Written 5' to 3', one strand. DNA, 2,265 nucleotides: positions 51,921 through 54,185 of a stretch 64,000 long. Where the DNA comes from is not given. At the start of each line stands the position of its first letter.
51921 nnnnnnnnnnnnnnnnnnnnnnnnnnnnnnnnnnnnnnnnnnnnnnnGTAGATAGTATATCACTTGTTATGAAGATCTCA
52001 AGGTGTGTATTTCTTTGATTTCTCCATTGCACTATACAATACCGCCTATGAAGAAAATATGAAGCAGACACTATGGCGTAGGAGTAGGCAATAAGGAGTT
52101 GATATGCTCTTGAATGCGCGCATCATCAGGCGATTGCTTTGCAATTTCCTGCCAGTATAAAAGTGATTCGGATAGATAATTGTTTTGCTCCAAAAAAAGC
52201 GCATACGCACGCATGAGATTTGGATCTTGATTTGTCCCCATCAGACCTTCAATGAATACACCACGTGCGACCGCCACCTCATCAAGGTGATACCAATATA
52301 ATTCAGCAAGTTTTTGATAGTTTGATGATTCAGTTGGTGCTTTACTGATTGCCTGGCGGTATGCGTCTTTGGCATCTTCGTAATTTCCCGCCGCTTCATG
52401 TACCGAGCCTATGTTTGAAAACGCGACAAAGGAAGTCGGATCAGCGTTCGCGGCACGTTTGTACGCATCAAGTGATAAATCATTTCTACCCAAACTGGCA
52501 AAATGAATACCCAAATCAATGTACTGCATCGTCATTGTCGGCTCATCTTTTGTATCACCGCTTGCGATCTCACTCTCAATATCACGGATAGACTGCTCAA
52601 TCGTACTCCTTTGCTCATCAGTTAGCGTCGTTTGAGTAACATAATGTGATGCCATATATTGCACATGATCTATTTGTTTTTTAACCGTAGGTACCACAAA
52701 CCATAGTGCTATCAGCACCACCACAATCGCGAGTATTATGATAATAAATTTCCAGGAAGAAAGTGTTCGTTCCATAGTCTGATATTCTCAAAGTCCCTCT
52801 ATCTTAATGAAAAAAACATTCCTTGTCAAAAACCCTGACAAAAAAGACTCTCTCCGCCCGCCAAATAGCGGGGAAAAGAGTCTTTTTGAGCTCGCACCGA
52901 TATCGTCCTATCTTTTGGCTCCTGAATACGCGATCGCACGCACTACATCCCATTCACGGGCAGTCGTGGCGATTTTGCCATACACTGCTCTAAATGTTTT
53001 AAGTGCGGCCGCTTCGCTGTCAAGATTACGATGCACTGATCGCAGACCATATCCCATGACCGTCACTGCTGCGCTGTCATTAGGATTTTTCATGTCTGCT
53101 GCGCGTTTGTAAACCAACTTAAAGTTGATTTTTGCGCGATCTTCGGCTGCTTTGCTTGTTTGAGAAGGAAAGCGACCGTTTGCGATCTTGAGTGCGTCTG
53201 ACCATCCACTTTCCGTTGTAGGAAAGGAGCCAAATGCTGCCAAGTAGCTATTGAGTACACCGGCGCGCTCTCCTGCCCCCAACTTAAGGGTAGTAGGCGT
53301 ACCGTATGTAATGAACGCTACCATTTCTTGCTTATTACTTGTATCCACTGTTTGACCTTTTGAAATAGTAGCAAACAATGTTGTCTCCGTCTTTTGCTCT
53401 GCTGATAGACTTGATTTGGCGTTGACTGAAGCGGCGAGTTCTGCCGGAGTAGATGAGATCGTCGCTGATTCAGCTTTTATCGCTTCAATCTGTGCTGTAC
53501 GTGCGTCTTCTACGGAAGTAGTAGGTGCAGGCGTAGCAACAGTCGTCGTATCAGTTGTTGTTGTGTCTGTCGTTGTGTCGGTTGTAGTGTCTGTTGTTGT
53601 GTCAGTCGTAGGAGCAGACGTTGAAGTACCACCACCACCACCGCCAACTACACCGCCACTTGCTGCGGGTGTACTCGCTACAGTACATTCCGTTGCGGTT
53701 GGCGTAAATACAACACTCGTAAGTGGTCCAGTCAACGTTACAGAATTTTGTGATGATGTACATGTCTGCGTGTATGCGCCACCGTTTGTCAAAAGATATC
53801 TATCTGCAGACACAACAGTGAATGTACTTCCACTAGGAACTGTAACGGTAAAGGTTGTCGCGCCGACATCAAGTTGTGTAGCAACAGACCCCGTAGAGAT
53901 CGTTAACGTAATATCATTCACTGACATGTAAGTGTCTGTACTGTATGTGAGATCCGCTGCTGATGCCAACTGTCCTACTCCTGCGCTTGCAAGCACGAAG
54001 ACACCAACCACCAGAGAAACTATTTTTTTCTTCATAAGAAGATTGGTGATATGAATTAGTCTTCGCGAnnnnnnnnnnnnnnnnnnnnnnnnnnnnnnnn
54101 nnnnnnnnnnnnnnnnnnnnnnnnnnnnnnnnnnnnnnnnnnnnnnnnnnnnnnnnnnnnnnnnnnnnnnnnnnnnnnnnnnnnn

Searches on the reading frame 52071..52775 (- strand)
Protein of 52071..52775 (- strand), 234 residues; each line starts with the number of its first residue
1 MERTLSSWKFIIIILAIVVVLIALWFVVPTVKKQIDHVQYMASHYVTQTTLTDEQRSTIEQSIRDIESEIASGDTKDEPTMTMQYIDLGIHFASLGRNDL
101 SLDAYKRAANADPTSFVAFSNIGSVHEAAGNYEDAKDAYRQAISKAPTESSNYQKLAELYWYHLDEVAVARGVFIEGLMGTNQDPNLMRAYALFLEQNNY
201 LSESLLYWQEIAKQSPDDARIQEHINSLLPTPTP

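Call 10: search_protein_families(library=pfam, proteins=[window:52071-52775:-], max_evalue=0.001)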
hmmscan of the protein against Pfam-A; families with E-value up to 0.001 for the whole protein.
window:52071-52775:- (234 aa): 13 families
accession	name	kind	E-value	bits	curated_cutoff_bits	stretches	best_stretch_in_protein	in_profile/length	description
PF07719.23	TPR_2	-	2.9e-11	43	27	1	118-148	3-33/34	Tetratricopeptide repeat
PF13428.12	TPR_14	-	6.7e-11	42.2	23.5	1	123-159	8-44/44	Tetratricopeptide repeat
PF00515.34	TPR_1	-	9.1e-10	38.4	27.8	1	118-148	3-33/34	Tetratricopeptide repeat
PF13424.12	TPR_12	-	1e-07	32.5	30.1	1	85-144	7-73/77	Tetratricopeptide repeat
PF13432.12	TPR_16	-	6e-07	30.2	32.7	1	87-148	2-63/65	Tetratricopeptide repeat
PF13414.12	TPR_11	-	9.3e-07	28.9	26.8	0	92-130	4-42/42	TPR repeat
PF13431.12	TPR_17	-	3.7e-06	27.2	24.4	0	104-136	1-33/34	Tetratricopeptide repeat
PF13181.12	TPR_8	-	4.9e-06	26.7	25.7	0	120-144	5-29/34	Tetratricopeptide repeat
PF13429.12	TPR_15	-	1.2e-05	25.3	26.2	1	78-221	109-250/280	Tetratricopeptide repeat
PF23914.1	TPR_CcmH_CycH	-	5.3e-05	23.6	42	0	122-218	56-154/158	Cytochrome c-type biogenesis protein H TPR domain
PF13176.12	TPR_7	-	6.8e-05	23.1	27.9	0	118-148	1-33/36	Tetratricopeptide repeat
PF13174.12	TPR_6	-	7e-05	23.7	26.3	0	121-147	5-31/33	Tetratricopeptide repeat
PF14559.12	TPR_19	-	0.00049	20.8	25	0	96-157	5-65/68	Tetratricopeptide repeat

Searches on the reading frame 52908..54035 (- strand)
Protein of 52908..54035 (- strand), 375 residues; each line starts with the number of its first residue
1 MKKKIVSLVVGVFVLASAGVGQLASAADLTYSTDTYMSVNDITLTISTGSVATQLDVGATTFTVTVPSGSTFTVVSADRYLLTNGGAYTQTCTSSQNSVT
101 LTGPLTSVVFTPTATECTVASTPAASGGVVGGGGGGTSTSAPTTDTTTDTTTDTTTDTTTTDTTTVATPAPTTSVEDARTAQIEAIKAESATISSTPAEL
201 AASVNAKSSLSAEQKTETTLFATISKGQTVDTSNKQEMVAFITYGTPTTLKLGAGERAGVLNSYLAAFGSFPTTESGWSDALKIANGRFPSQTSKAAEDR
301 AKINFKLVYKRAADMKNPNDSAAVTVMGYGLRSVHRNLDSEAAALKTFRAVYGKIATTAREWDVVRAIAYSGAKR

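Call 6: search_protein_families(library=pfam, proteins=[window:52908-54035:-], max_evalue=1)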
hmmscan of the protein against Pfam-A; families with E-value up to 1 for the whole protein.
window:52908-54035:- (375 aa): 0 families

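Call 18: search_protein_families(library=ncbifam, proteins=[window:52908-54035:-], max_evalue=1)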
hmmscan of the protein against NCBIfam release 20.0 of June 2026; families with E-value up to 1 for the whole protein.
window:52908-54035:- (375 aa): 1 family
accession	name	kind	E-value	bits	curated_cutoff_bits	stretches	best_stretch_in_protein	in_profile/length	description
NF001244.0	PRK00216.1-5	equivalog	0.028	13.7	216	1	295-348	92-141/236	bifunctional demethylmenaquinone methyltransferase/2-methoxy-6-polyprenyl-1,4-benzoquinol methylase UbiE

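Call 38: find_encoding_contigs(protein=window:52908-54035:-, flank=3000, max_places=3)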
Protein window:52908-54035:- (375 aa): no gene with exactly this product is on record in the collection.
